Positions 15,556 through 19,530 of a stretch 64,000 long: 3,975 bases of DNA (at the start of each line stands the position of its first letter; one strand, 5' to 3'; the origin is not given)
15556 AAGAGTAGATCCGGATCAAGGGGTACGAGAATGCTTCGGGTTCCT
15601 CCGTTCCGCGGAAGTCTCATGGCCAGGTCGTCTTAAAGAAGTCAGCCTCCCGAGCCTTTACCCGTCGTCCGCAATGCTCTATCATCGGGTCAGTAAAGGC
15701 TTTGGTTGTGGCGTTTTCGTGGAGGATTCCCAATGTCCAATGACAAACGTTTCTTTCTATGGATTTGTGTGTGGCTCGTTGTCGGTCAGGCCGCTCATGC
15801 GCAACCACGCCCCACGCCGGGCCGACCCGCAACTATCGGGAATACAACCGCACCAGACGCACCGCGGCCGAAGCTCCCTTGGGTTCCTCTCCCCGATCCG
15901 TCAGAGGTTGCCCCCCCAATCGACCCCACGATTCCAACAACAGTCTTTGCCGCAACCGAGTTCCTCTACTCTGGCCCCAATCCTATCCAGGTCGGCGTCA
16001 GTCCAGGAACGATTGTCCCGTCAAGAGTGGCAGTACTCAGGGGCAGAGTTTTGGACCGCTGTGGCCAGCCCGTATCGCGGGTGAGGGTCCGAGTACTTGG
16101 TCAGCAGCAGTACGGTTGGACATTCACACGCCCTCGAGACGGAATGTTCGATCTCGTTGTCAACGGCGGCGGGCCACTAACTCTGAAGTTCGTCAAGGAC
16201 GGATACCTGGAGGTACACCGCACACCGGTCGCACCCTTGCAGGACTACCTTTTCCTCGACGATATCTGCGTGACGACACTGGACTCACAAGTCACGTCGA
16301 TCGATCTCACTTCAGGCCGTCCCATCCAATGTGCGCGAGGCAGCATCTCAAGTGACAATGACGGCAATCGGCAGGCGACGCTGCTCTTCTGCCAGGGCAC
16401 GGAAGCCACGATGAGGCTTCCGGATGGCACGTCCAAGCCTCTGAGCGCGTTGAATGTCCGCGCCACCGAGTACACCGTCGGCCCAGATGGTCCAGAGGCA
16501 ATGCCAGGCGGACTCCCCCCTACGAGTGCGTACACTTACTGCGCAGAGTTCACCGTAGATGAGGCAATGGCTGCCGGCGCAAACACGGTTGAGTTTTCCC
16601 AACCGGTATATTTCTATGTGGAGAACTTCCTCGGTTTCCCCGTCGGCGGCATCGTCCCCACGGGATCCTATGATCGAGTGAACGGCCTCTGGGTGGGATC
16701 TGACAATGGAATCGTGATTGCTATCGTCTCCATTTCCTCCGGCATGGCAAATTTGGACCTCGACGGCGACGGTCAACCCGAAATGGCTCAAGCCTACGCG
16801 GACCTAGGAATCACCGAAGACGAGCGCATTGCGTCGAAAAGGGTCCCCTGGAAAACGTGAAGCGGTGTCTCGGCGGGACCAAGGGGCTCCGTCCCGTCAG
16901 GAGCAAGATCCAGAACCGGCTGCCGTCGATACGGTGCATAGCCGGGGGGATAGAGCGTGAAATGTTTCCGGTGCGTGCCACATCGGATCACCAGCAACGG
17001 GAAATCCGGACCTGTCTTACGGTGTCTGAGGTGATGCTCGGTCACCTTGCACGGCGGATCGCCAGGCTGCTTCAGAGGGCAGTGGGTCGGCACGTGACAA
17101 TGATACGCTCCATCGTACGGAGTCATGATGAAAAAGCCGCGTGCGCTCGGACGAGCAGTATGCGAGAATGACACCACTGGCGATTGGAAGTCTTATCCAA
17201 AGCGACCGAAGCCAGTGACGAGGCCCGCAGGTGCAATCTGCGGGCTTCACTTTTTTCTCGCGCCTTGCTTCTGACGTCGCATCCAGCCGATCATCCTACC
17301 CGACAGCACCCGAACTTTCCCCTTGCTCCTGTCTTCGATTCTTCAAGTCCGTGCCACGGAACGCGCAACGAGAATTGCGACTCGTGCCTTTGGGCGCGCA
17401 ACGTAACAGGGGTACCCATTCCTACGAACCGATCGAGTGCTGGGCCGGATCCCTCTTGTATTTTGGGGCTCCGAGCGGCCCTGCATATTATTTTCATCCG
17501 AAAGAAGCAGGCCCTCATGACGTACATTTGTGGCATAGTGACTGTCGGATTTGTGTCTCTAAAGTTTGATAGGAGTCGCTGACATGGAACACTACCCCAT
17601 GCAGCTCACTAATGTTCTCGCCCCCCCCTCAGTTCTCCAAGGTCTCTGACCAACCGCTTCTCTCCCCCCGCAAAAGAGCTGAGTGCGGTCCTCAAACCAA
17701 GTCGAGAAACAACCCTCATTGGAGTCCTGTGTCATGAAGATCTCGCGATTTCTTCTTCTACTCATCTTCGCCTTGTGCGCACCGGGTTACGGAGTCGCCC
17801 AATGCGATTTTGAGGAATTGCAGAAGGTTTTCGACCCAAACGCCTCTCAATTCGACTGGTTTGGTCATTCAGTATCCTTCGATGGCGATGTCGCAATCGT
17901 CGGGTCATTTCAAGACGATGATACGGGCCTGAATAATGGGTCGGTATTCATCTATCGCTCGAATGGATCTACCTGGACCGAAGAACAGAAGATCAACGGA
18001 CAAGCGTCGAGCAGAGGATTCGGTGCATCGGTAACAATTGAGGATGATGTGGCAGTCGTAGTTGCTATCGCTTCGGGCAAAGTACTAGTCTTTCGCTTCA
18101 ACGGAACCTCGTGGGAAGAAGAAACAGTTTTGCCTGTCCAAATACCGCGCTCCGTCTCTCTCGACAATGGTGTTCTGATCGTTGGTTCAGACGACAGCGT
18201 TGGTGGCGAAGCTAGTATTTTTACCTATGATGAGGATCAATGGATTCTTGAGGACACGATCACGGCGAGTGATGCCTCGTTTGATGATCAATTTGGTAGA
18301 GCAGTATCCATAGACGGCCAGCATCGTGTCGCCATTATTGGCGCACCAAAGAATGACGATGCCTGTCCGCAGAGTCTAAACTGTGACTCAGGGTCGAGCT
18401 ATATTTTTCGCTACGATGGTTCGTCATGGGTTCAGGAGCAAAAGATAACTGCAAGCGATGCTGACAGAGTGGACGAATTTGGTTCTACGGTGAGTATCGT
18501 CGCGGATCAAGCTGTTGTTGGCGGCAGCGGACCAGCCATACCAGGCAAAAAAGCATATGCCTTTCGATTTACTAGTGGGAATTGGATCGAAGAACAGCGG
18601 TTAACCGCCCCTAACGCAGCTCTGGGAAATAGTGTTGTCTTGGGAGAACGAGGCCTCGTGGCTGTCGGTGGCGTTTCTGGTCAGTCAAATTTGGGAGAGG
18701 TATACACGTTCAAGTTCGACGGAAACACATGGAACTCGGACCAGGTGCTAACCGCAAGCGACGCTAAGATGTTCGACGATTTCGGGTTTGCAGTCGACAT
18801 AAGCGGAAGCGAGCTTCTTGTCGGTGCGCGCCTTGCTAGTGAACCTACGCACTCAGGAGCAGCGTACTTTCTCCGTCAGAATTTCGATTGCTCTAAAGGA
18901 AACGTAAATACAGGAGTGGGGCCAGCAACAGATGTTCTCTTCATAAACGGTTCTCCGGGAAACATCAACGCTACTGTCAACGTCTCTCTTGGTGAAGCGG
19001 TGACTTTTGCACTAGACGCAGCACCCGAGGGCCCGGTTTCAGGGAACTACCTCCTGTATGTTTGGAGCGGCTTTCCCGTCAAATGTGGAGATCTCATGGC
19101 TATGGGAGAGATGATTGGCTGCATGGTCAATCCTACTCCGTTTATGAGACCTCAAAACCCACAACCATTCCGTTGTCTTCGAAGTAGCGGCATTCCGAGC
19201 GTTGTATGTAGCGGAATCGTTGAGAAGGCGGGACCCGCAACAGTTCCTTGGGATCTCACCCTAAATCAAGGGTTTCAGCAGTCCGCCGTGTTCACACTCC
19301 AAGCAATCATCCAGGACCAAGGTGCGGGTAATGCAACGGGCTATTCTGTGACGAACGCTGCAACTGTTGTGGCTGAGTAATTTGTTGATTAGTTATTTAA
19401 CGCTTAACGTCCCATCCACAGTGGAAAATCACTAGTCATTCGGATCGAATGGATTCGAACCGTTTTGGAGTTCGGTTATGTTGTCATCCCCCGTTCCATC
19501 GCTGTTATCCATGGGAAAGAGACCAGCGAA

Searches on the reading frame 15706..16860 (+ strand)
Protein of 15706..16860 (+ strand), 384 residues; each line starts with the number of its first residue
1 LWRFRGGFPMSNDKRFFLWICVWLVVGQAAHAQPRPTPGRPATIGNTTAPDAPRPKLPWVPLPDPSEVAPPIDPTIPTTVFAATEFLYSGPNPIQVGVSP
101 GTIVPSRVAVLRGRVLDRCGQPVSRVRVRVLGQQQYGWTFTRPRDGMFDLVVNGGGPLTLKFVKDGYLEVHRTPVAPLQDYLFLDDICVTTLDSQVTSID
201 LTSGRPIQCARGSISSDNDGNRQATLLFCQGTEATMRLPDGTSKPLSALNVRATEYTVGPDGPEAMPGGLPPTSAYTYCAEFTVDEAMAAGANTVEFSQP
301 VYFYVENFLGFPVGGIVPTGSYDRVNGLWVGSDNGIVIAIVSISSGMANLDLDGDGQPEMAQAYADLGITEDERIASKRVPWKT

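Call 79: search_protein_families(library=pfam, proteins=[window:15706-16860:+], max_evalue=0.00001)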
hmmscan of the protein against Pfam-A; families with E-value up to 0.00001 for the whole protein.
window:15706-16860:+ (384 aa): 1 family
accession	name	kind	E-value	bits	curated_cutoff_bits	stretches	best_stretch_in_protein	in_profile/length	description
PF25020.1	TTR_TEN1-4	-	4.4e-22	78.2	27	1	106-188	4-85/86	Teneurin TTR-like domain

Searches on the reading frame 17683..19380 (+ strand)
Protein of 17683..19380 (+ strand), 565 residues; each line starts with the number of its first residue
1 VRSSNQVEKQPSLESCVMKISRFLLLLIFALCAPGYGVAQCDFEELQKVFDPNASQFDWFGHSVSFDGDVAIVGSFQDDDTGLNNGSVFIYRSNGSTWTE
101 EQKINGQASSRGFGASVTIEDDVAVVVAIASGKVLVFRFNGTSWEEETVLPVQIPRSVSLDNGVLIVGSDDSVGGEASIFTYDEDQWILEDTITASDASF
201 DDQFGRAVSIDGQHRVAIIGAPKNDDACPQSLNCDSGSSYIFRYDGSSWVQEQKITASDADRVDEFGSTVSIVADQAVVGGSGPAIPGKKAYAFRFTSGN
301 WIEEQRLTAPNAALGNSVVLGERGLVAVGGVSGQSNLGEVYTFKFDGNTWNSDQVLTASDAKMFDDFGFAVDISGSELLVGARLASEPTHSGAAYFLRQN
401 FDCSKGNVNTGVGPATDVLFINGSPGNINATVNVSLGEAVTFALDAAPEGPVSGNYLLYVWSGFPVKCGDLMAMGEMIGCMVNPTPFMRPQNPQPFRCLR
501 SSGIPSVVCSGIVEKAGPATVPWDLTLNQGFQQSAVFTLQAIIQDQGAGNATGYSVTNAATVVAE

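Call 62: search_protein_families(library=pfam, proteins=[window:17683-19380:+], max_evalue=0.00001)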
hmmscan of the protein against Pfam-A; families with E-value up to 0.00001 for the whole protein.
window:17683-19380:+ (565 aa): 2 families
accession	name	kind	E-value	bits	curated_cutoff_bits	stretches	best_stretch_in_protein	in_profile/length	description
PF14312.12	FG-GAP_2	-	8.6e-52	173.6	23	4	187-242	1-49/49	FG-GAP repeat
PF24681.1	Kelch_KLHDC2_KLHL20_DRC7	-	1.8e-07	31.2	50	0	239-352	81-193/221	KLHDC2/KLHL20/DRC7 Kelch-repeats domain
